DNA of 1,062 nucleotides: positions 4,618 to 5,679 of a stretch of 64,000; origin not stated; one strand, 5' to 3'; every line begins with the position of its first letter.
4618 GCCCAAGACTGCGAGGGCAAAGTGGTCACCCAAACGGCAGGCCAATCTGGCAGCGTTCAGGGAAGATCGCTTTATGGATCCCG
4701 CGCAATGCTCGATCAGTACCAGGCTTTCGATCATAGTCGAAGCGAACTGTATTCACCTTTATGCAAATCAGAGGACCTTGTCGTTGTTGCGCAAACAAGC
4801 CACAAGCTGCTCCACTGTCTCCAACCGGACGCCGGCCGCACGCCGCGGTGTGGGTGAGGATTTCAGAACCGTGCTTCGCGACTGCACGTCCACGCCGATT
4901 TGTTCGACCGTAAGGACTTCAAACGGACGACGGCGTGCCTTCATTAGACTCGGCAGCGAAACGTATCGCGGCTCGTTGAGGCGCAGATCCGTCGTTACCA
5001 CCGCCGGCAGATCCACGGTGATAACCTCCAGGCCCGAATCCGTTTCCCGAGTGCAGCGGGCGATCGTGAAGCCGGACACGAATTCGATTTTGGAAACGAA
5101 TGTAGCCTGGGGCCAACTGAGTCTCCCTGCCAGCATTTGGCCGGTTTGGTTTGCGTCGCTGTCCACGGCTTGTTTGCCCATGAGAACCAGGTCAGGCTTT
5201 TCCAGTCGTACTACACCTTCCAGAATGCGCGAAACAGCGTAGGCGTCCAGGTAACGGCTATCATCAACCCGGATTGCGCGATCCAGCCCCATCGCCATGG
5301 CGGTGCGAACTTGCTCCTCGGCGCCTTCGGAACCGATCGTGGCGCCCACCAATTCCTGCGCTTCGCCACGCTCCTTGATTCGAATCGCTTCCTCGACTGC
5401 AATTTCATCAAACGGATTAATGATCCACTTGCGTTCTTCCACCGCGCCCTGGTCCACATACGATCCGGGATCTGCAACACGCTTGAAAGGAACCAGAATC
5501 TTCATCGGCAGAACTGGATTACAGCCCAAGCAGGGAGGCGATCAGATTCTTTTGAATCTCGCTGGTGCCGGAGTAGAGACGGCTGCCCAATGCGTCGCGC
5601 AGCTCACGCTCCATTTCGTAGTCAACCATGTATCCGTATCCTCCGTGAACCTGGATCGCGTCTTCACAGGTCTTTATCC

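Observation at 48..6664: Adenylation enzyme + ACAD + dedicated EtfAB + membrane Fe-S ETF-oxidase module at the distal end of an exopolysaccharide operon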

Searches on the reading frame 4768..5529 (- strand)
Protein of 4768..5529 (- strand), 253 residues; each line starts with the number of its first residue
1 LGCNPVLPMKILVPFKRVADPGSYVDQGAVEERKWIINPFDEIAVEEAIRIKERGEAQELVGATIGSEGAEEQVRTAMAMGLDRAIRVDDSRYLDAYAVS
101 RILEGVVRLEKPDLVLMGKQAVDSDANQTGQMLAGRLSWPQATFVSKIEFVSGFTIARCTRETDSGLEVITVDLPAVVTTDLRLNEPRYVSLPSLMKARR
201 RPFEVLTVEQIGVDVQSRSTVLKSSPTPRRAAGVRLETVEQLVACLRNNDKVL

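Call 3: search_protein_families(library=pfam, proteins=[window:4768-5529:-])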
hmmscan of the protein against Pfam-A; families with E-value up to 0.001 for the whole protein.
window:4768-5529:- (253 aa): 1 family
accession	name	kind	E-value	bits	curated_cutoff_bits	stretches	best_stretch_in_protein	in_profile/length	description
PF01012.27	ETF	-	1e-38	133.4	26.7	1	30-209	5-179/181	Electron transfer flavoprotein domain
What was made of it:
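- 4768..5529 (-): EtfB (ETF beta subunit). The likely start is the ATG at 5505, 13 nt after the ACAD stop codon. Pfam ETF (call 3).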

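Call 4: search_protein_families(library=ncbifam, proteins=[window:4768-5529:-])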
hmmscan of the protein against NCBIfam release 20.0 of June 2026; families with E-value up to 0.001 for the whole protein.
window:4768-5529:- (253 aa): 6 families
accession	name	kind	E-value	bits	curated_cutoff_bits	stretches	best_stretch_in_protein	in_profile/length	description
NF040731.1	flavo_sub_EftB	exception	2.1e-33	115.8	445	1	35-227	31-222/260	electron transfer flavoprotein subunit beta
NF042971.1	AcrlCoAredClosAcrB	equivalog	1.8e-27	96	475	1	9-227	1-228/266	acryloyl-CoA reductase electron transfer subunit gamma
TIGR04503.1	mft_etfB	hypoth_equivalog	2.4e-18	66.5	200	1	31-210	24-217/290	mycofactocin-associated electron transfer flavoprotein beta subunit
NF002888.0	PRK03359.1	subfamily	1.7e-15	57.1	219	1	34-221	29-221/256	putative electron transfer flavoprotein FixA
NF008998.0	PRK12342.1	equivalog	3.2e-14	52.9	338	1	30-230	26-226/254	electron transfer flavoprotein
NF051844.1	ETFlavBetaProt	equivalog_domain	3e-07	30.2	350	1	43-235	26-208/254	electron transfer flavoprotein subunit beta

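Call 39: search_solved_structures(query=window:4768-5529:-, max_evalue=1e-10, show_alignments=2)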
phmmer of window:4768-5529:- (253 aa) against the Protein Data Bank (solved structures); distinct sequences matched with E-value up to 1e-10: 10.
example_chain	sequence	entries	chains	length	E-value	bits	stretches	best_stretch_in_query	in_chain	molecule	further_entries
1efp_B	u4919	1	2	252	1.6e-62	214.3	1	7-247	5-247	PROTEIN (ELECTRON TRANSFER FLAVOPROTEIN)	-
1efv_B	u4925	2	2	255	3.4e-58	200.2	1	10-248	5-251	ELECTRON TRANSFER FLAVOPROTEIN | Electron transfer flavoprotein beta-subunit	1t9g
2a1t_S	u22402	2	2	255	2.2e-57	197.5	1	10-248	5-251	Electron transfer flavoprotein beta-subunit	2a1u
1o94_C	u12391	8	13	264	7.5e-31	110.7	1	33-217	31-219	ELECTRON TRANSFER FLAVOPROTEIN BETA-SUBUNIT | ELECTRON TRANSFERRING FLAVOPROTEIN BETA-SUBUNIT | Electron transfer flavoprotein subunit beta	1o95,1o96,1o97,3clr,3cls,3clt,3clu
6fah_B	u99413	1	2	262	1.2e-29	106.8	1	33-227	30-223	Caffeyl-CoA reductase-Etf complex subunit CarD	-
7koe_A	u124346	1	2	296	7.7e-25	91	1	35-217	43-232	Electron transfer flavoprotein, beta subunit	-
5ol2_B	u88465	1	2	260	1.2e-21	80.6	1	35-228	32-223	Electron transfer flavoprotein small subunit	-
4kpu_B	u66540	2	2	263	1.9e-19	73.3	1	35-213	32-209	Electron transfer flavoprotein alpha/beta-subunit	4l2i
7qh2_B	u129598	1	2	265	3.9e-13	52.7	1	36-228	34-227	Lactate dehydrogenase (NAD(+),ferredoxin) subunit LctB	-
5ow0_B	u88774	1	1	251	2.2e-12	50.2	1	35-219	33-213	Electron transfer flavoprotein, beta subunit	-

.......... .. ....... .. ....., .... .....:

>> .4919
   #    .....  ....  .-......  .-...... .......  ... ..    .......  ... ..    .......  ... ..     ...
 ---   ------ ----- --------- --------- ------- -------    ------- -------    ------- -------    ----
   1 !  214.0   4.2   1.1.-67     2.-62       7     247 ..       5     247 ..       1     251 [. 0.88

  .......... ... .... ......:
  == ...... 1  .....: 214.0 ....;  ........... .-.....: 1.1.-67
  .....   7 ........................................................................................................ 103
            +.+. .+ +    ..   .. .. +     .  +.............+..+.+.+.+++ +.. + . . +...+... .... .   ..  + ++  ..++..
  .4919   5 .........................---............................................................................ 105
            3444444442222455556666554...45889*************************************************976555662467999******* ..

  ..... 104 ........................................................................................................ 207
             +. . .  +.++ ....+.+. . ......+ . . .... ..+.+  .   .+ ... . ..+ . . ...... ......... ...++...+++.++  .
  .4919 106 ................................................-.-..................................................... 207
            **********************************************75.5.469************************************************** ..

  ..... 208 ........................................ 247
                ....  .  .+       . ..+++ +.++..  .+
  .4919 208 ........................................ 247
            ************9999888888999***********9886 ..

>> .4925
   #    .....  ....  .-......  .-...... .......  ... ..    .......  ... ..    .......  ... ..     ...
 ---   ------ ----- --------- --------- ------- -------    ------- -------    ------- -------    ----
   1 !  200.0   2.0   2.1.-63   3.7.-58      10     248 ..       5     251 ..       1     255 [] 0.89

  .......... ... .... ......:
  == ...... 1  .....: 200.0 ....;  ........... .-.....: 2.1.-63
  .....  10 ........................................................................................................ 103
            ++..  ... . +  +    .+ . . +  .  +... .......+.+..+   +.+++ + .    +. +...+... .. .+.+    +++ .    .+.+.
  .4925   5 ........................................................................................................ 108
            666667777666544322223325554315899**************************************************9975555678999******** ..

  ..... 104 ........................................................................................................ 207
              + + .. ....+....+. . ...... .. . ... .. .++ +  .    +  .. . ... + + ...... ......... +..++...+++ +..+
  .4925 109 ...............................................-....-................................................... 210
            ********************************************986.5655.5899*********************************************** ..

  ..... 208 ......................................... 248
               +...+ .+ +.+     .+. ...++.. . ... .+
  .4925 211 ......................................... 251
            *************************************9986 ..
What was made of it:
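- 4768..5529 (-): The PRYxxLP recognition-loop sequence is conserved (call 39).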
